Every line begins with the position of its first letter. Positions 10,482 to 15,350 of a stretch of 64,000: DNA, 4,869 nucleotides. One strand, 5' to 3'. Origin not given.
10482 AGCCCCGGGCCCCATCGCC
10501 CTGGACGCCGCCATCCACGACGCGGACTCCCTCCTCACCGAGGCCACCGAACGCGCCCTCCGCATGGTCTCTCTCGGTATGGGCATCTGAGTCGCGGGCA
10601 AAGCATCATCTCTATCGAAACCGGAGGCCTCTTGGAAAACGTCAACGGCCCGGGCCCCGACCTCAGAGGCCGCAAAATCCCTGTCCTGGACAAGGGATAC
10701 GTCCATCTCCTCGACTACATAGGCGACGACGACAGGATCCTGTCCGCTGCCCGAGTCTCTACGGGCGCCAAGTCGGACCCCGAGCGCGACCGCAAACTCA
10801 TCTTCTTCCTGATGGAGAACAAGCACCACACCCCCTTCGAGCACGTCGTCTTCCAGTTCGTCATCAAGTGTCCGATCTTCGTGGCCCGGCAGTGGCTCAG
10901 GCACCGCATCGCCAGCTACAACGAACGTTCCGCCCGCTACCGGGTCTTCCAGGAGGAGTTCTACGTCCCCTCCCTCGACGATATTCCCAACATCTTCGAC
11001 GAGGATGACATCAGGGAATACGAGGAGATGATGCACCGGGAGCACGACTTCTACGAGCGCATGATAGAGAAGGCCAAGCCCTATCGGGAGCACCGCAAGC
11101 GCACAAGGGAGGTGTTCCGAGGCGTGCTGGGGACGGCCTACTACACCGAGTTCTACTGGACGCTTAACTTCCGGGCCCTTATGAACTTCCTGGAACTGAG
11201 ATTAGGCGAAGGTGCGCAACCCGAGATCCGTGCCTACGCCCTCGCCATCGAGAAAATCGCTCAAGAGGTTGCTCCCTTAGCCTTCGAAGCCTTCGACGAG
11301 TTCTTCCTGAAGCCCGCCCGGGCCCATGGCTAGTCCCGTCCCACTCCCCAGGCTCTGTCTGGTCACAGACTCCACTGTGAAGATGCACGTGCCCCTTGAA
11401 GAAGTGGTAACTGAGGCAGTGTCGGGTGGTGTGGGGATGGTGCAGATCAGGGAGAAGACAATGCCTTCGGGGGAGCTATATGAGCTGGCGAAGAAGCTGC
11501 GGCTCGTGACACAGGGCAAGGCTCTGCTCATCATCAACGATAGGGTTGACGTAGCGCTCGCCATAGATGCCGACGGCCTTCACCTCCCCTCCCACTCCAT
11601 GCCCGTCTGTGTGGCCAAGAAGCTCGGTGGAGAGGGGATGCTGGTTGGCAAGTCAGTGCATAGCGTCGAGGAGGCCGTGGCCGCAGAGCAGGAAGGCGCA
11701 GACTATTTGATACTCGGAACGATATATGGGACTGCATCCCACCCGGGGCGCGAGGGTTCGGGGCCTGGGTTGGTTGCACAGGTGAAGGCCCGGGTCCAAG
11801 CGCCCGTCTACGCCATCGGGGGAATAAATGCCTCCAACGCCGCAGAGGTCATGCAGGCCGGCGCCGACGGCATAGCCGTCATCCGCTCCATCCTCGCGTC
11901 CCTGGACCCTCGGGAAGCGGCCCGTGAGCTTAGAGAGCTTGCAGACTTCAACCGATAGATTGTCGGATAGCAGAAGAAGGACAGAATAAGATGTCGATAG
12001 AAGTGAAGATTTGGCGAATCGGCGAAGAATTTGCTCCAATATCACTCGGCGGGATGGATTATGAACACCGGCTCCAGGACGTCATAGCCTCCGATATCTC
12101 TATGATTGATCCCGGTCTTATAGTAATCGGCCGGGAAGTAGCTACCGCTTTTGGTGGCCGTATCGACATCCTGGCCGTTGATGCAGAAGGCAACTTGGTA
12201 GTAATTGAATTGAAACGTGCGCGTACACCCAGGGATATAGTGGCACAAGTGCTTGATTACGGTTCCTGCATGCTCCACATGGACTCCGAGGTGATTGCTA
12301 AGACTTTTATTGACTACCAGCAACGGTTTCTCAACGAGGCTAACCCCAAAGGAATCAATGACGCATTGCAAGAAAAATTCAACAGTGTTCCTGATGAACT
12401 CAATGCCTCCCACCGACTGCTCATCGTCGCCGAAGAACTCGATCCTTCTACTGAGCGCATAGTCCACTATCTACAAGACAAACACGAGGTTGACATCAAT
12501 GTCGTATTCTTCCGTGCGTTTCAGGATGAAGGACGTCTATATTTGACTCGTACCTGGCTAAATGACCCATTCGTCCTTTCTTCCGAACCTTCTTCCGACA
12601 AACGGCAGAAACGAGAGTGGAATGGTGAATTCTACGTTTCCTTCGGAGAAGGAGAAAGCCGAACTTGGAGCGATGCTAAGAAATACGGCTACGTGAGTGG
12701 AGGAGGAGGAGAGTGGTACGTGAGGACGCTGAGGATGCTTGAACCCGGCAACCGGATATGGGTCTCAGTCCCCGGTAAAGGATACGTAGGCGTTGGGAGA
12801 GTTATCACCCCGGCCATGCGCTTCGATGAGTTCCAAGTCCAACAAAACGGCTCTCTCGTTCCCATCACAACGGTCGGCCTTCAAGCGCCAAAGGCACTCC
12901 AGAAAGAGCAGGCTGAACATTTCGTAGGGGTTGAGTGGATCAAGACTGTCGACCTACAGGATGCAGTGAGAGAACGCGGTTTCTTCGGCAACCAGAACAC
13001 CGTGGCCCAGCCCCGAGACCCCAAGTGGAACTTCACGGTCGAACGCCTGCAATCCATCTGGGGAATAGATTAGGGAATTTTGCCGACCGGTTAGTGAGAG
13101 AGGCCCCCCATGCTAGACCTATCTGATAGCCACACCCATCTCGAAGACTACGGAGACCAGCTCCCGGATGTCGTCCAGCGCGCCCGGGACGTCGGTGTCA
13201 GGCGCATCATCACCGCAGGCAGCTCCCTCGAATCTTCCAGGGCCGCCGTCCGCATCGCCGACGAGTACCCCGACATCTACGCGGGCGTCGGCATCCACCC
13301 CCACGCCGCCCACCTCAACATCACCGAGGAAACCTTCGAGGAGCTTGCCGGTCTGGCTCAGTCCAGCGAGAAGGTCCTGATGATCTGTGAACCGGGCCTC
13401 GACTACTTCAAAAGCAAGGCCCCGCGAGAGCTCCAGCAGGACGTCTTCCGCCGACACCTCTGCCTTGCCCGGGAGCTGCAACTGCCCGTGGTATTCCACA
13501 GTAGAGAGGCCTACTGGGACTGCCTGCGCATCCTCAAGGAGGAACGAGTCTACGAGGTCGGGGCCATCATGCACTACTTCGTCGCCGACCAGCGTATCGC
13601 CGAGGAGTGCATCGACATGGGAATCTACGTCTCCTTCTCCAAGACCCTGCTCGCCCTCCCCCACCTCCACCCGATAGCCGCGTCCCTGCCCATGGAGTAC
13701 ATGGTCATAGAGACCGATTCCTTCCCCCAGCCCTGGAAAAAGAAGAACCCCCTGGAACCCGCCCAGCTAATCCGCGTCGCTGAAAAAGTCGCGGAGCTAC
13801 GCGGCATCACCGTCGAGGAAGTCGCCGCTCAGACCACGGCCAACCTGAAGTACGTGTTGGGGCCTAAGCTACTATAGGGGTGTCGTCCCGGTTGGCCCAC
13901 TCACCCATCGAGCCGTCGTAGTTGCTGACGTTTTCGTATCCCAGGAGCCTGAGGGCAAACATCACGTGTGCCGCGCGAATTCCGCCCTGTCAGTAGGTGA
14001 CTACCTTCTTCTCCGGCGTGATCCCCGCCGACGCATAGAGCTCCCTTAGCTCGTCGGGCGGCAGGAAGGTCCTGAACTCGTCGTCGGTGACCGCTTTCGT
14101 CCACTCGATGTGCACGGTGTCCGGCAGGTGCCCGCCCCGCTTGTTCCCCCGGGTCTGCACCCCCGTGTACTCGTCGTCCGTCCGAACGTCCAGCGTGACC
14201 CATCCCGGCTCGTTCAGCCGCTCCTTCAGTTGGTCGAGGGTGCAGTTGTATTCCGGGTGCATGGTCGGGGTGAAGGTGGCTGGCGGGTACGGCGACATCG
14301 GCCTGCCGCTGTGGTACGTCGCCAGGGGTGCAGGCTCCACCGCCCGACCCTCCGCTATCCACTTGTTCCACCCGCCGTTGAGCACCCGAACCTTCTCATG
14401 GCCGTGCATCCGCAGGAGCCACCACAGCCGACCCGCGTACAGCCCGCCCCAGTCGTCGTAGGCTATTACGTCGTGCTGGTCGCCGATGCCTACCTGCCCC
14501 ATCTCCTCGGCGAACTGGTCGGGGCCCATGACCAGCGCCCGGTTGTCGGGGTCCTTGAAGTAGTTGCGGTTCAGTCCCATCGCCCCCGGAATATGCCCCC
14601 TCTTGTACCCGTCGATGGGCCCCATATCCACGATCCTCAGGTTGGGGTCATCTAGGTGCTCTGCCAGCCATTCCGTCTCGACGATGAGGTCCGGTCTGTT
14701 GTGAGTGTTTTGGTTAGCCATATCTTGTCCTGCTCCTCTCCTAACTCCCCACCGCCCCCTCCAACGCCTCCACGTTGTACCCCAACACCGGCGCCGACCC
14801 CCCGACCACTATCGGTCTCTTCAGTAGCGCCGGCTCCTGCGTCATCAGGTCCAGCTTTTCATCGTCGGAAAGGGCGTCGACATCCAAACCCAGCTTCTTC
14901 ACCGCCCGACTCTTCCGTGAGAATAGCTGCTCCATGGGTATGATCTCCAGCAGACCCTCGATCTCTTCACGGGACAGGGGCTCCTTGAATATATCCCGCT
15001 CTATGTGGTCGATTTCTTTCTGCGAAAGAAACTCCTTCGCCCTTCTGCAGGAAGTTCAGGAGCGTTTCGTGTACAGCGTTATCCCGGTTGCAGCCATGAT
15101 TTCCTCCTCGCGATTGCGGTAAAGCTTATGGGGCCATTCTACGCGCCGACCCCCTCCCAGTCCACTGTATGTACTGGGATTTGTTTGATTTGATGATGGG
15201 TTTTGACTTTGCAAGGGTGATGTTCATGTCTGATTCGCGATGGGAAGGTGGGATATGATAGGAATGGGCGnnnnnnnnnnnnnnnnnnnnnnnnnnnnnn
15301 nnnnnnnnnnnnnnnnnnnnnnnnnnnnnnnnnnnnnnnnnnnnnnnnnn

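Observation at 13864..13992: Rhodanese gene is mis-called as truncated: 41 conserved C-terminal codons follow the TGA and overlap the tatD end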

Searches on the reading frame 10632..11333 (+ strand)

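Call 38: search_protein_families(library=pfam, proteins=[window:10632-11333:+], max_evalue=0.00001)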
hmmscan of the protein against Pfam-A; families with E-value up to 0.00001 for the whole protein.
window:10632-11333:+ (233 aa): 1 family
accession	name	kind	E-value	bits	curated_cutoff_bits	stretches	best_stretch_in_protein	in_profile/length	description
PF02511.20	Thy1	-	1.1e-53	182.3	24.8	1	26-215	2-190/191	Thymidylate synthase complementing protein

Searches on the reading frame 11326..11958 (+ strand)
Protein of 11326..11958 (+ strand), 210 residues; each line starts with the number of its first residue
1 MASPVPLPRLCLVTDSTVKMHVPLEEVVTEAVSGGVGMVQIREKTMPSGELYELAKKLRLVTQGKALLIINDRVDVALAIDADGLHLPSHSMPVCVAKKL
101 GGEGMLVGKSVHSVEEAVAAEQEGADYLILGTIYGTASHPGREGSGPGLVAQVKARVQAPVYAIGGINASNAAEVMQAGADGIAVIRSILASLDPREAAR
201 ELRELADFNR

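Call 38: search_protein_families(library=pfam, proteins=[window:11326-11958:+], max_evalue=0.00001)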
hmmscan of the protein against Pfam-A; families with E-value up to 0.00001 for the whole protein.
window:11326-11958:+ (210 aa): 2 families
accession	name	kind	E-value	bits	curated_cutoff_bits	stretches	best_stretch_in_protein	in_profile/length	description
PF02581.23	TMP-TENI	-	2.2e-55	187.2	27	1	10-189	1-180/180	Thiamine monophosphate synthase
PF03060.21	NMO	-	9.7e-06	25.6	28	0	92-187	124-223/331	Nitronate monooxygenase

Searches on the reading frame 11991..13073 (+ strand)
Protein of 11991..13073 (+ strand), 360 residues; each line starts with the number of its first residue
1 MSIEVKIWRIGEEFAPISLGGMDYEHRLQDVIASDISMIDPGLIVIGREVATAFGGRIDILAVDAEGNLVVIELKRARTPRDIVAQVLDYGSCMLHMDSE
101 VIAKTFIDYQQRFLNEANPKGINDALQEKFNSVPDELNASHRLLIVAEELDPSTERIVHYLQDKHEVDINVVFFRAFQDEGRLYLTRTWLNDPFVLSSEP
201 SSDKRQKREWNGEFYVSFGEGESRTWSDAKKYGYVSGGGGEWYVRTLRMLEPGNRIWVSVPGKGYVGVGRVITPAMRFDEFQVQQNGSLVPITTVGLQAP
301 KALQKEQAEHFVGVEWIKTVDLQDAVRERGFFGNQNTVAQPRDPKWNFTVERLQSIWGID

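Call 27: search_protein_families(library=pfam, proteins=[window:11991-13073:+], max_evalue=0.01)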
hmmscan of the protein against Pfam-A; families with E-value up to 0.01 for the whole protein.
window:11991-13073:+ (360 aa): 1 family
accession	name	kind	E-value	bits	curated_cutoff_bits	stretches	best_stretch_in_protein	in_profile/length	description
PF01939.22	NucS_C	-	2.7e-09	37.5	24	1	25-90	2-66/124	Endonuclease NucS C-terminal domain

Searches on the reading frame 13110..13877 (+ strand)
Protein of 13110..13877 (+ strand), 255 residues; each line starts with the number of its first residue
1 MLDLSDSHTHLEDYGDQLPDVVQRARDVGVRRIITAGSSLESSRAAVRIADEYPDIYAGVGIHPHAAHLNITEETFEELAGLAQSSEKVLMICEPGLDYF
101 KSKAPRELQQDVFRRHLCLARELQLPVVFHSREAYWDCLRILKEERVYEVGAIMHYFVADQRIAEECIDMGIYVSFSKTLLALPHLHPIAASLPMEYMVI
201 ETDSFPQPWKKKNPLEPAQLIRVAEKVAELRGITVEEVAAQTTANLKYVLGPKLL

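Call 27: search_protein_families(library=pfam, proteins=[window:13110-13877:+], max_evalue=0.01)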
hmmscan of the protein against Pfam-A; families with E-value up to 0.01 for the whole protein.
window:13110-13877:+ (255 aa): 1 family
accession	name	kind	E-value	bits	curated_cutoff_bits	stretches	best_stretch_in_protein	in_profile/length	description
PF01026.27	TatD_DNase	-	6.2e-63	213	27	1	6-249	2-251/253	TatD related DNase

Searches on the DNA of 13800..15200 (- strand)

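Call 47: search_rna_families(source=window, start=13800, end=15200, threshold=evalue, max_evalue=10)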
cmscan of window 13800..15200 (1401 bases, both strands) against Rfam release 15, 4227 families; matches with E-value up to 10: 1.
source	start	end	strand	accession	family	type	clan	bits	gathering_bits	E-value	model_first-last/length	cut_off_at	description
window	14819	14869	-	RF01139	sR2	Gene; snRNA; snoRNA; CD-box;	-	12.4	42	8.9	1-57/57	no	Small nucleolar RNA sR2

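Call 49: search_rna_families(source=L014, threshold=gathering)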
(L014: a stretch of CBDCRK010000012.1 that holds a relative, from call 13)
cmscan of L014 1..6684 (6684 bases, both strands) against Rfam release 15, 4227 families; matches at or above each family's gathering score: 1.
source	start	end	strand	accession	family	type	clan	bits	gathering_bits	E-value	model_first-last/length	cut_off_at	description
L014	1725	1816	+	RF01852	tRNA-Sec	Gene; tRNA;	CL00001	73.8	47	3.1e-14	1-91/91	no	Selenocysteine transfer RNA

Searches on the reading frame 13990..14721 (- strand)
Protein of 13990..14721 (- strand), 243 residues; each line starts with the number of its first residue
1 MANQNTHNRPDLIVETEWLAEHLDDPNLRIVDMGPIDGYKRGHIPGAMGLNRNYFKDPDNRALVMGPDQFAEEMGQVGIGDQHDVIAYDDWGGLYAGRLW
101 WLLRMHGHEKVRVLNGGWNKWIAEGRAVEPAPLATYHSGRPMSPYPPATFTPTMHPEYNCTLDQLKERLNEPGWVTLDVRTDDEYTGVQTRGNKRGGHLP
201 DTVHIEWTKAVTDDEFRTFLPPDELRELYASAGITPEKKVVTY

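Call 13: find_related_loci(query=A1, collection=genome_contigs, flank=3000)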
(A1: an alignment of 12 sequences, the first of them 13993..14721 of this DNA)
Query A1 (243 aa) in genome_contigs; peptide patterns used: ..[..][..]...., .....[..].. (x = any residue, [..] = any of these).
167 stretches matched a pattern; 86 encode a relative of the query (tblastn E <= 1e-3); the best 80 are kept; 80 distinct loci.
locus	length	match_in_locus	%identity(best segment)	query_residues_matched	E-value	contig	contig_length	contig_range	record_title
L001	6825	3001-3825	91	1-243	1e-154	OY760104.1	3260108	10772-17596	MAG: Dehalococcoidia bacterium isolate 85321599-0a94-4039-bbde-d148f9b3e6b5 genome assembly, chromosome: 1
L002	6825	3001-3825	91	1-243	2e-154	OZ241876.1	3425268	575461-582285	MAG: Dehalococcoidia bacterium isolate b1470796-69ac-4aa0-b6e4-18e19c42e4b2 genome assembly, chromosome: 1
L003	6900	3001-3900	91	1-243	3e-154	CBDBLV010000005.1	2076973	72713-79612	MAG: Dehalococcoidia bacterium isolate ee5483b1-fc76-4e64-9a74-85ffbb356386 genome assembly, contig: contig_5, whole gen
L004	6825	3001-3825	89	1-243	1e-150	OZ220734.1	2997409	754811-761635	MAG: Dehalococcoidia bacterium isolate 0c714f15-409a-4665-a51d-e85178f2a5b0 genome assembly, chromosome: 1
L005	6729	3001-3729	84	1-243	4e-143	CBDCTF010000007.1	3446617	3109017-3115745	MAG: Dehalococcoidia bacterium isolate ada03605-a97e-4eba-91b8-038d664804f6 genome assembly, contig: contig_6, whole gen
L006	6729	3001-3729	84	1-243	7e-142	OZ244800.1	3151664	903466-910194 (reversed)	MAG: Dehalococcoidia bacterium isolate 42545cc6-7e07-44bf-9ae7-6d6b501a8e34 genome assembly, chromosome: 1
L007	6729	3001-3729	83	1-243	1e-140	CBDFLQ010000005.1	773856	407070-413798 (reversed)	MAG: Dehalococcoidia bacterium isolate a44b0a8b-79d7-4efd-812f-c2216f58114b genome assembly, contig: contig_5, whole gen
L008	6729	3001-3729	83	1-243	2e-139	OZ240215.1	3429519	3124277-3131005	MAG: Dehalococcoidia bacterium isolate 191162a9-6f6c-41d9-b6bf-8976c5f9f408 genome assembly, chromosome: 1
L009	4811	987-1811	69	1-243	3e-118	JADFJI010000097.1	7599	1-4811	MAG: Chloroflexota bacterium isolate B41T1B8 B41T1B8_NODE20689, whole genome shotgun sequence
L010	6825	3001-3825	65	1-243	6e-108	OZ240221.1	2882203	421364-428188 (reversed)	MAG: Dehalococcoidia bacterium isolate 7567415b-4a3e-4746-a007-9ac3d6e47015 genome assembly, chromosome: 1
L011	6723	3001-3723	63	3-243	5e-103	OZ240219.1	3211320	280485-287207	MAG: Dehalococcoidia bacterium isolate 2031b148-c4c3-4f6c-84be-114f427fa112 genome assembly, chromosome: 1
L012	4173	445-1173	55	1-243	1e-89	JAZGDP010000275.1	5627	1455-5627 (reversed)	MAG: Dehalococcoidia bacterium isolate SCS3bin.46 SCS3bin.46_275, whole genome shotgun sequence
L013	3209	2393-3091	49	1-243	5e-72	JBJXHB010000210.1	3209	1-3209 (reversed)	MAG: Aquabacterium sp. isolate F1F2.bin.134 k127_3409264, whole genome shotgun sequence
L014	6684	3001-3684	48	7-243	4e-70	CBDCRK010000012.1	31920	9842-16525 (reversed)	MAG: uncultured Candidatus Binatia bacterium isolate c14ce093-c1b4-4a9f-a633-4da5294aefe4 genome assembly, contig: conti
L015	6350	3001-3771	46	7-243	2e-68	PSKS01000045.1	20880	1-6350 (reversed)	MAG: Chloroflexota bacterium isolate ERB_22_2 NODE_423_length_20880_cov_3.770488, whole genome shotgun sequence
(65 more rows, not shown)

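Call 50: search_protein_families(library=pfam, proteins=[L014:133-981:+, L014:1877-2803:-, L014:3821-4675:+, L014:4701-5591:-, L014:5773-6666:-, L014:1151-1633:-], max_evalue=0.0001)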
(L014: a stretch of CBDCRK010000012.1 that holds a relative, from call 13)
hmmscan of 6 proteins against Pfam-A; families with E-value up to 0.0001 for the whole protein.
L014:133-981:+ (282 aa): 0 families

L014:1877-2803:- (308 aa): 1 family
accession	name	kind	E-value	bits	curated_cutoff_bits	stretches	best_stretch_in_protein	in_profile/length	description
PF05036.18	SPOR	-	1.2e-12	48.4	21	1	229-293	2-65/76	SPOR domain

L014:3821-4675:+ (284 aa): 0 families

L014:4701-5591:- (296 aa): 1 family
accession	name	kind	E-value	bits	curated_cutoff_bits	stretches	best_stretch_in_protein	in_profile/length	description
PF09754.15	PAC2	-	7.5e-56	189.8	25.8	1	20-238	1-213/215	PAC2 family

L014:5773-6666:- (297 aa): 6 families
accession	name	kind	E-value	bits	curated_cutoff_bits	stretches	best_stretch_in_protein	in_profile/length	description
PF07726.17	AAA_3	-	1e-62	210.2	27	1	10-141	1-130/131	ATPase family associated with various cellular activities (AAA)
PF17863.7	AAA_lid_2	-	4.5e-17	62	22.7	1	222-288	6-72/74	AAA lid domain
PF07728.20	AAA_5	-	7e-13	49.2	22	1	10-140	1-139/139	AAA domain (dynein-related subfamily)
PF00004.35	AAA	-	9.9e-09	36.2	21.2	1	11-127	1-115/131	ATPase family associated with various cellular activities (AAA)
PF20030.5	bpMoxR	-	8e-07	28.8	27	1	2-166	25-186/205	MoxR domain in the MoxR-vWA-beta-propeller ternary systems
PF05496.18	RuvB_N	-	3.9e-05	23.9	27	0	9-104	34-115/159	Holliday junction DNA helicase RuvB P-loop domain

L014:1151-1633:- (160 aa): 3 families
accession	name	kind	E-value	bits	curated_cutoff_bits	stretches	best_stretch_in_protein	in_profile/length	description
PF01575.25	MaoC_dehydratas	-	2.8e-26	92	27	1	25-121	10-108/123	MaoC like domain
PF19315.5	MC_hydratase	-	1.3e-07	31.5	26.5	1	9-157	17-169/353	Mesaconyl-CoA hydratase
PF13452.11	FAS1_DH_region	-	4.9e-05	23.9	22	1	26-143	8-129/132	FAS1-like, dehydratase domain region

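Call 61: find_encoding_contigs(protein=window:13990-14721:-, flank=2000, max_places=4)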
Protein window:13990-14721:- (243 aa): no gene with exactly this product is on record in the collection.
